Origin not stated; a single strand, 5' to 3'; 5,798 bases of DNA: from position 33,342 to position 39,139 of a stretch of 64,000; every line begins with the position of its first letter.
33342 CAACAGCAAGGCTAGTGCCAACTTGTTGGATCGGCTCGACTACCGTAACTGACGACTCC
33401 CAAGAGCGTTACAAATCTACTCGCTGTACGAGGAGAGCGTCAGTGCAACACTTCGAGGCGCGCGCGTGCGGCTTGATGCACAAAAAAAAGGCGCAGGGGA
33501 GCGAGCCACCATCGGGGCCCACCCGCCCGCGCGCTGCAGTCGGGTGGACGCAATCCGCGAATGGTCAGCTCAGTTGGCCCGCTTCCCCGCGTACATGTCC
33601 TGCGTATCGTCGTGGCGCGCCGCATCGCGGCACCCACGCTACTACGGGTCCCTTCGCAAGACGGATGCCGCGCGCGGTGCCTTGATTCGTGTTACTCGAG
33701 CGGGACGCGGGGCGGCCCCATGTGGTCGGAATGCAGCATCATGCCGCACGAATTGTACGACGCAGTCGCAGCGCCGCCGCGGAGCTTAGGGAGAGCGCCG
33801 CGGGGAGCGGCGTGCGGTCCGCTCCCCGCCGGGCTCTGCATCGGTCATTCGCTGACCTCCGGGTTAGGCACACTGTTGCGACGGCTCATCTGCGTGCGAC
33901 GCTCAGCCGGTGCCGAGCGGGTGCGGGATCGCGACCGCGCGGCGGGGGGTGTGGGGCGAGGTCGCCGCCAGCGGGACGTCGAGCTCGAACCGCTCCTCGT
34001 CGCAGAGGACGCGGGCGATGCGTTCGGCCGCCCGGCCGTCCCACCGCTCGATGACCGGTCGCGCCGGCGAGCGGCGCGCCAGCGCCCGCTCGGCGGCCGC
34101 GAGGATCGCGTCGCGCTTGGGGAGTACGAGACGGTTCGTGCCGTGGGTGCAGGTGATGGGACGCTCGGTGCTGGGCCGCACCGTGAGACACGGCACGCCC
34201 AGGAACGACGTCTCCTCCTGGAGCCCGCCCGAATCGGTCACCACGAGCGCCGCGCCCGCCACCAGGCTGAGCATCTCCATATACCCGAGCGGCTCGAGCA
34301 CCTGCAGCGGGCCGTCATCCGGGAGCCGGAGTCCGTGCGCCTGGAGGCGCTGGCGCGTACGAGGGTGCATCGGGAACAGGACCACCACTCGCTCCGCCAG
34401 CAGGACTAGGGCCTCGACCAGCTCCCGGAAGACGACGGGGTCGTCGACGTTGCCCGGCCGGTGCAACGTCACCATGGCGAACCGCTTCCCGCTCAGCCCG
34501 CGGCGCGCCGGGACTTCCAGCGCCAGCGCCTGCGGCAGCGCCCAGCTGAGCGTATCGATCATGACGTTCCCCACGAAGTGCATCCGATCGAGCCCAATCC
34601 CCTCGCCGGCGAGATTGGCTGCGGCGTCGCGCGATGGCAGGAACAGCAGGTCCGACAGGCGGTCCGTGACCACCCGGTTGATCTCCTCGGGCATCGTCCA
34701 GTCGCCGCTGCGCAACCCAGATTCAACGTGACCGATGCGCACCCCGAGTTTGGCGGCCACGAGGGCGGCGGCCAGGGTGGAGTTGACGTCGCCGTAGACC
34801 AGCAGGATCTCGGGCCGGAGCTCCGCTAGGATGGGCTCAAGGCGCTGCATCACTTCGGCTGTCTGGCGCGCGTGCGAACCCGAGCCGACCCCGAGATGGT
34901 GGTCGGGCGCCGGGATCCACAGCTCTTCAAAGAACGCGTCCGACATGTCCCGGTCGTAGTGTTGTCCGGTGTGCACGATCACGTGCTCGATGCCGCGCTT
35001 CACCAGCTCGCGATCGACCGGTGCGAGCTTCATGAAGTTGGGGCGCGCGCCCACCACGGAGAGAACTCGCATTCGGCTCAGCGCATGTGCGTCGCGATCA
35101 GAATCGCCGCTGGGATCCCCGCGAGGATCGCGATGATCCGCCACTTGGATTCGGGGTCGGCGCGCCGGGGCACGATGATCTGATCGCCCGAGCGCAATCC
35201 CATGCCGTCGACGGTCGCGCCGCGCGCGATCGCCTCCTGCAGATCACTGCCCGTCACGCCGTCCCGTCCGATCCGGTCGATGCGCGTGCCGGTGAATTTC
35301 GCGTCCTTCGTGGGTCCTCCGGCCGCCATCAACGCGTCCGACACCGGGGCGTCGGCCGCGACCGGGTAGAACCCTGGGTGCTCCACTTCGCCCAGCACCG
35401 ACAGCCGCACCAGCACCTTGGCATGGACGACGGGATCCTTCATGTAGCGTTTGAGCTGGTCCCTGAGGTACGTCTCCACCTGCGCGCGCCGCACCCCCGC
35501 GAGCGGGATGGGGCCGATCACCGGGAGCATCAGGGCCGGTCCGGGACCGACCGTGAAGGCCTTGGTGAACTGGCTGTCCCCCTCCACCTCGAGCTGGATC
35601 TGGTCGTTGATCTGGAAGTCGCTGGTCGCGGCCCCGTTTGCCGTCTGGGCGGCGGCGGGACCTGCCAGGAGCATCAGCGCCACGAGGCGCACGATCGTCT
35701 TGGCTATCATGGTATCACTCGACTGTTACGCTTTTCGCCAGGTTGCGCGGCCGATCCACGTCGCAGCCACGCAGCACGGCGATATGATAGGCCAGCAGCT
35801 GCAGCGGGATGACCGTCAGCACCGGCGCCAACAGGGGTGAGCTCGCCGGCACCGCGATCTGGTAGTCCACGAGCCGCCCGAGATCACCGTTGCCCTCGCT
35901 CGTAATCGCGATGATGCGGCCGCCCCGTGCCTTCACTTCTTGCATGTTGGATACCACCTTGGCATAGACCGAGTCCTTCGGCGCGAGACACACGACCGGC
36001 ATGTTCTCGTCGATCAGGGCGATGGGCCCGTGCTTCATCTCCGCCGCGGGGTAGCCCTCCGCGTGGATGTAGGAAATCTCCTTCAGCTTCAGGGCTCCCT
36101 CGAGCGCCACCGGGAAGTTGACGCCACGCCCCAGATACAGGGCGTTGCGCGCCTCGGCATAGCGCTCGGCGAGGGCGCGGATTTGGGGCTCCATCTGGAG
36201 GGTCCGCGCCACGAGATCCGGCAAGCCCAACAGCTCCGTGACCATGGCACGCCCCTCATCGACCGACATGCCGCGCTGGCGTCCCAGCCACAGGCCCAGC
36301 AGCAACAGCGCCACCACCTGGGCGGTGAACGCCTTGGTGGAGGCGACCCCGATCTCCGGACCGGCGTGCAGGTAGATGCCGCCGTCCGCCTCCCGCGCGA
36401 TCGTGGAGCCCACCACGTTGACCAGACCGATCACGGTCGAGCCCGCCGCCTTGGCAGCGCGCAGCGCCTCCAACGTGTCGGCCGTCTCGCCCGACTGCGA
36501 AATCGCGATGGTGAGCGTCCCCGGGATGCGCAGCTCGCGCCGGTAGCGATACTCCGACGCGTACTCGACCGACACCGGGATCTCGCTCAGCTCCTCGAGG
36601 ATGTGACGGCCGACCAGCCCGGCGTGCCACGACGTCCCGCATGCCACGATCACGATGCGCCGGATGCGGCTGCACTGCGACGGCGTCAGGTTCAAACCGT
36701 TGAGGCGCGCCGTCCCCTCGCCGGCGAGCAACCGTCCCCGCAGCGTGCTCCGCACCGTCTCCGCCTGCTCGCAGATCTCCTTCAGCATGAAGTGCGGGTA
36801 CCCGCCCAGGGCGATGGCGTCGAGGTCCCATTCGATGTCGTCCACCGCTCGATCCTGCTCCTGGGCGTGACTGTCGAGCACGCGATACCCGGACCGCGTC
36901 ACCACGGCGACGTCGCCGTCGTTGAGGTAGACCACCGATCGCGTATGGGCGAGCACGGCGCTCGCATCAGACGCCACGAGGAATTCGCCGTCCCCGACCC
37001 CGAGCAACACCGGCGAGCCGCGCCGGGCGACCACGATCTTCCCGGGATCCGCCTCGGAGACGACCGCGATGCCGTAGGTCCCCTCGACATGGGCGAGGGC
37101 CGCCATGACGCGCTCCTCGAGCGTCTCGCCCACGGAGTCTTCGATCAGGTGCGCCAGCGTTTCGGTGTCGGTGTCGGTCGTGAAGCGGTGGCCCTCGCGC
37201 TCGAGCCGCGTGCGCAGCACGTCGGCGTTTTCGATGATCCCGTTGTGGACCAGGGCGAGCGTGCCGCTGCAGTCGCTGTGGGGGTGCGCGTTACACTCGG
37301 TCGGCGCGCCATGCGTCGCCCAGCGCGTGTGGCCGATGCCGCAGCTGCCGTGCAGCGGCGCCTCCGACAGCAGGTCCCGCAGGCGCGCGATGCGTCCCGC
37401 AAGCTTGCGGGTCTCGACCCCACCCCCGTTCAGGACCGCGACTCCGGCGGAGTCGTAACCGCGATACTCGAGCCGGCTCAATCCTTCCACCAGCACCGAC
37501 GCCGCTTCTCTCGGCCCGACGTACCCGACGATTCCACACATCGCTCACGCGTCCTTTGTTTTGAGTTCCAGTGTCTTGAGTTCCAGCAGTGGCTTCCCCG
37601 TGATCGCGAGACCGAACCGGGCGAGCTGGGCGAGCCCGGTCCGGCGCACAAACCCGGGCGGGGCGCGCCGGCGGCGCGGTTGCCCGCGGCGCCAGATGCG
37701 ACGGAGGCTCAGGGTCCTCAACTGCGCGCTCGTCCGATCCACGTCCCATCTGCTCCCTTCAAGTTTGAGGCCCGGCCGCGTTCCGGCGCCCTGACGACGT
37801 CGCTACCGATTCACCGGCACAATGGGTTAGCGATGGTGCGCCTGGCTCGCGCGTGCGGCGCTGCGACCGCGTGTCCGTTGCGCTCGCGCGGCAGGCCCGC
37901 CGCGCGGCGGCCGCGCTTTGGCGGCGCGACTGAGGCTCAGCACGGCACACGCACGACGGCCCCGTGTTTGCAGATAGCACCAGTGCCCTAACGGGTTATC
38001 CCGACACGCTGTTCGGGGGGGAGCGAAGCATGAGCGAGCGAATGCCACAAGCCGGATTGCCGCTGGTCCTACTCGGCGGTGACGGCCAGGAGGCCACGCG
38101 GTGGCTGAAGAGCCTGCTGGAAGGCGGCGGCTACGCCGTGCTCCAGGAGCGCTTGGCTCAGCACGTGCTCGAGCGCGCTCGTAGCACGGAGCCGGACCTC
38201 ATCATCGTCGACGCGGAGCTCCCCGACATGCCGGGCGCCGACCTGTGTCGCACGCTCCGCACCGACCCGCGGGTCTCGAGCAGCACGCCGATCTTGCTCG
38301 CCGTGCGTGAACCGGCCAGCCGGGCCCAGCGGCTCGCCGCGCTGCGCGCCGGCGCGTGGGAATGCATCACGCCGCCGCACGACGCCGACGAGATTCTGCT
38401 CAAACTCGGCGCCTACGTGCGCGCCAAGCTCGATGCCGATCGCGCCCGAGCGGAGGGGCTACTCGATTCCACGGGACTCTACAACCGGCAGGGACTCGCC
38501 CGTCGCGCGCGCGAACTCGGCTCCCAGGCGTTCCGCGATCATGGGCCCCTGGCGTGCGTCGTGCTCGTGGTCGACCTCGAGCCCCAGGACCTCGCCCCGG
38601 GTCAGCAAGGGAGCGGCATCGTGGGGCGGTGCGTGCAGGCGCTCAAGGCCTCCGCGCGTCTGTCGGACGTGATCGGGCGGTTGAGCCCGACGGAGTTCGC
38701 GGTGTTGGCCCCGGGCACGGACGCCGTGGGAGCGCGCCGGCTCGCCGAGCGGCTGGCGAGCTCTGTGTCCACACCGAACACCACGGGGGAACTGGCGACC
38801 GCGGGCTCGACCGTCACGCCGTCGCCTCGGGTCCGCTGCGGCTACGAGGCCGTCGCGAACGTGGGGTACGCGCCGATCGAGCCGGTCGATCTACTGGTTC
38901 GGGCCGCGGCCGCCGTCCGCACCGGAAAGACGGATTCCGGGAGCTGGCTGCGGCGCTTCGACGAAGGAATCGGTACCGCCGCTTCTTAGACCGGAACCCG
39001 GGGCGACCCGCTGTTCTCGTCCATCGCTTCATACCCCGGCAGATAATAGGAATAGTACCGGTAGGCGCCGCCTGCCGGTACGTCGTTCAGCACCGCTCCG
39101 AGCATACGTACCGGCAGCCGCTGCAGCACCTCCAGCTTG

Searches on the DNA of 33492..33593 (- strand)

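Call 84: build_rna_model(alignment_id=A2)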
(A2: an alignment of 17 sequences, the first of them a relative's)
Model R1 built from alignment A2 (17 sequences, 108 columns); structure: RNAalifold consensus.
model positions 102; base pairs 28; branch points 0; effective number of sequences 1.3; information 0.59 bits per position. Calibrated on 0.2 Mb of random sequence (short: E-values are rough).
structure used (alignment columns):
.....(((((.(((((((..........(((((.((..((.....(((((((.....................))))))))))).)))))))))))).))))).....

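Call 85: search_with_rna_model(model_id=R1, sources=[window, L001, L002, L003, L004, L005, L006, L007, L008, L081, L083, L084, L085, L086, L088, L117, L118, L119, L094, L103, L113, L009, L011, L021, L031, L043, L047, L050], max_evalue=1)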
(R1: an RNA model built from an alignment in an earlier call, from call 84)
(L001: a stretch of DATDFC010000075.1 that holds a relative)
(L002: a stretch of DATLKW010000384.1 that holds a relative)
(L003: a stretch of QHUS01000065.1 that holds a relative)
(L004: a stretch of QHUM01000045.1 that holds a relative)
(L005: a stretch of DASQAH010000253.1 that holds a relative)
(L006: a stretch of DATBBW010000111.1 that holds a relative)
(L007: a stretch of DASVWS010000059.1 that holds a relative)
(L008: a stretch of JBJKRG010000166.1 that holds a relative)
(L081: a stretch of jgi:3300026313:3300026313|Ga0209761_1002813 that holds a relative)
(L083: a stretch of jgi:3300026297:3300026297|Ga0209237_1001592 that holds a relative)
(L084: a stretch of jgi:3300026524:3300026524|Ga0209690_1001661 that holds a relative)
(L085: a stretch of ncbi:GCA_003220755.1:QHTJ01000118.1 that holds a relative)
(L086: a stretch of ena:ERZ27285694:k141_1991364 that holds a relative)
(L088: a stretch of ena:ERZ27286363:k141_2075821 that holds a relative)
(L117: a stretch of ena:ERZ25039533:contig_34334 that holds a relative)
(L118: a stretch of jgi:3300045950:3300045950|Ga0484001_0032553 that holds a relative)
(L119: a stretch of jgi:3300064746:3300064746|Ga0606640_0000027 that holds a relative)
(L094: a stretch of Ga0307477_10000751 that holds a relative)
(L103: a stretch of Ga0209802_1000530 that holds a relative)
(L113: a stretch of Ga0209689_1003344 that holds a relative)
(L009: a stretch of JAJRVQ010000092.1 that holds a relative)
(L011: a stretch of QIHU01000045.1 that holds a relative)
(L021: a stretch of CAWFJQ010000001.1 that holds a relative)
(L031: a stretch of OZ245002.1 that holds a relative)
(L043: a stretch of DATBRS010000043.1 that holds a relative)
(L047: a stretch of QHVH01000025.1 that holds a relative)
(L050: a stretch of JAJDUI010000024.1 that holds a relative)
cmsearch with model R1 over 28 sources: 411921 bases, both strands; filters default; matches with E-value up to 1: 10.
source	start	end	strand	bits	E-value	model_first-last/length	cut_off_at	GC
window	33492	33593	-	112.8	9.2e-21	1-102/102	no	0.73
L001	25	126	+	112.6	1.1e-20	1-102/102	no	0.75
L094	492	592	-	94.2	7.7e-17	1-102/102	no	0.7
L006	5163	5265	+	88.5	1.3e-15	1-102/102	no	0.67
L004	5335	5431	+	80.4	6.3e-14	1-102/102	no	0.7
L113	4178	4279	+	79.8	8.4e-14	1-102/102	no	0.69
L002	5127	5232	+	79.4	1e-13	1-102/102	no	0.7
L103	4590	4691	+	78.7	1.4e-13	1-102/102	no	0.7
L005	9467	9566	-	40.9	1.3e-05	1-102/102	no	0.69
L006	14872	14972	+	24.7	0.035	1-102/102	no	0.71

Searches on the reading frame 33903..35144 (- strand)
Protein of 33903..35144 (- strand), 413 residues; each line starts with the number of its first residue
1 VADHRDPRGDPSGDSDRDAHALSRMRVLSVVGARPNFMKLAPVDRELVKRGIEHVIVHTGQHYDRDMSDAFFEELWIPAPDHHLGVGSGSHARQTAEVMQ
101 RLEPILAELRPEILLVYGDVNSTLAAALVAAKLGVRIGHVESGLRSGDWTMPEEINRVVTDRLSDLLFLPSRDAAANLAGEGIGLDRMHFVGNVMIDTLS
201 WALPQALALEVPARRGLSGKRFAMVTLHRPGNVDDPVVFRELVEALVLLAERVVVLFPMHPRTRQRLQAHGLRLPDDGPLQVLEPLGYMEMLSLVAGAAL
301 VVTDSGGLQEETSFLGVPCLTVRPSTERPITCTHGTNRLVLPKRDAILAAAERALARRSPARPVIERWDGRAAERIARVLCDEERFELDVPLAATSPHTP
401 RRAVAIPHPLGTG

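Call 32: search_protein_families(library=pfam, proteins=[window:33903-35144:-], max_evalue=0.001)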
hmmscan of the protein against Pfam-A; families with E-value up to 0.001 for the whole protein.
window:33903-35144:- (413 aa): 2 families
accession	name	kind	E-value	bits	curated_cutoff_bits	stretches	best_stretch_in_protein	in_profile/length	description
PF02350.25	Epimerase_2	-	1.4e-100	336.9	30.6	1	50-380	6-346/347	UDP-N-acetylglucosamine 2-epimerase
PF13579.12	Glyco_trans_4_4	-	6e-05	23.9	29.7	1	45-193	12-157/158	Glycosyl transferase 4-like domain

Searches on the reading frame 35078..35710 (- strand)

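Call 32: search_protein_families(library=pfam, proteins=[window:35078-35710:-], max_evalue=0.001)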
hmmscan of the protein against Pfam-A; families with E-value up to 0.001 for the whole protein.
window:35078-35710:- (210 aa): 3 families
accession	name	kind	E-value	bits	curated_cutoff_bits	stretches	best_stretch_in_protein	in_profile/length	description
PF02563.21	Poly_export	-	6.7e-11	42.7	28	1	33-99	10-76/77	Polysaccharide biosynthesis/export protein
PF10531.15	SLBB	-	8.7e-10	38.7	27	1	105-151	4-49/55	SLBB domain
PF22461.2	SLBB_2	-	4.5e-05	23.9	27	1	103-180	3-79/79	SLBB domain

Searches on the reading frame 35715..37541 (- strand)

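Call 32: search_protein_families(library=pfam, proteins=[window:35715-37541:-], max_evalue=0.001)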
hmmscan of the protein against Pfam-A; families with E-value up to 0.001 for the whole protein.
window:35715-37541:- (608 aa): 4 families
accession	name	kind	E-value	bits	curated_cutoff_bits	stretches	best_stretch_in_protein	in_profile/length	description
PF01380.27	SIS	-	9.4e-59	197.4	25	2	293-415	5-128/131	SIS domain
PF13522.11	GATase_6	-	1.1e-20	74.4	27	1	65-192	10-130/130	Glutamine amidotransferase domain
PF13537.11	GATase_7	-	6.8e-14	52.4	25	1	82-197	10-122/123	Glutamine amidotransferase domain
PF13580.11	SIS_2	-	0.00013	22.4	27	0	326-374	90-137/138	SIS domain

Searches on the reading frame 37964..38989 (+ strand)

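Call 32: search_protein_families(library=pfam, proteins=[window:37964-38989:+], max_evalue=0.001)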
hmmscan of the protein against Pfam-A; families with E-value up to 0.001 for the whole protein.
window:37964-38989:+ (341 aa): 2 families
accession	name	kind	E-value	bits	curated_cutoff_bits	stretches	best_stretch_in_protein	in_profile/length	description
PF00072.30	Response_reg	-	2.2e-12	47.6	30.2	1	40-146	6-108/111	Response regulator receiver domain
PF00990.26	GGDEF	-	3.1e-07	30.8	23.8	1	170-284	7-123/161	Diguanylate cyclase, GGDEF domain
